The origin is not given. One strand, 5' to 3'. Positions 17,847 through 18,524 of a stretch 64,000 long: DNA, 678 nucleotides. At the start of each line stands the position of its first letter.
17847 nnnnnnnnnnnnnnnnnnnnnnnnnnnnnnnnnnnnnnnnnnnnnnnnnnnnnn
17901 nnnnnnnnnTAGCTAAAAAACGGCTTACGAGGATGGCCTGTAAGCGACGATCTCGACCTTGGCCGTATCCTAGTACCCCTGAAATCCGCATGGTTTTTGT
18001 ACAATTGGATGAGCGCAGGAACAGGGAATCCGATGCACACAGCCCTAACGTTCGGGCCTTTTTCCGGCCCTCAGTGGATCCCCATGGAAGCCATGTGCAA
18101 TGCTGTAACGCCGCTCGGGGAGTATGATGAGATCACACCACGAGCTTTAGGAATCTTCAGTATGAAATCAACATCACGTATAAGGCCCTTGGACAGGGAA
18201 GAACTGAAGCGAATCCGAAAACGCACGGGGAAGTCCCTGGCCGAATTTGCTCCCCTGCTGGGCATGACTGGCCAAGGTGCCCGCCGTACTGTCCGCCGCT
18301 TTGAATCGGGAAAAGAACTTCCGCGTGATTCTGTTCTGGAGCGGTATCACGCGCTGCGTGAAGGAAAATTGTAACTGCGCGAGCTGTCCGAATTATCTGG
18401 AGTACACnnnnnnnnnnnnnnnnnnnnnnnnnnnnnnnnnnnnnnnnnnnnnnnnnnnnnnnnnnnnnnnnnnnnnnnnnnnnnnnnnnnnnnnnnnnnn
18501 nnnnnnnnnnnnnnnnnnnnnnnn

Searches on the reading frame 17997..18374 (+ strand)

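Call 12: search_protein_families(library=pfam, proteins=[window:17997-18374:+], max_evalue=0.01)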
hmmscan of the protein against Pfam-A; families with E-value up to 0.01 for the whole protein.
window:17997-18374:+ (125 aa): 2 families
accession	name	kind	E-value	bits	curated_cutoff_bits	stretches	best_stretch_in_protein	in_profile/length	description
PF13560.12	HTH_31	-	7.4e-06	26.6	27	1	68-116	4-49/64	Helix-turn-helix domain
PF01381.28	HTH_3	-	0.0048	17.3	23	0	70-116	1-43/55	Helix-turn-helix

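Call 94: search_protein_families(library=ncbifam, proteins=[window:17997-18374:+], max_evalue=0.01)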
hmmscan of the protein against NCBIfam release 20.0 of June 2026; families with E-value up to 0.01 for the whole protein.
window:17997-18374:+ (125 aa): 1 family
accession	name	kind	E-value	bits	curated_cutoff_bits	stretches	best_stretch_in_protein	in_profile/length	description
TIGR03830.1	CxxCG_CxxCG_HTH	subfamily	0.00077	19.3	61.8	1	65-113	65-109/127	type II TA system antitoxin MqsA family protein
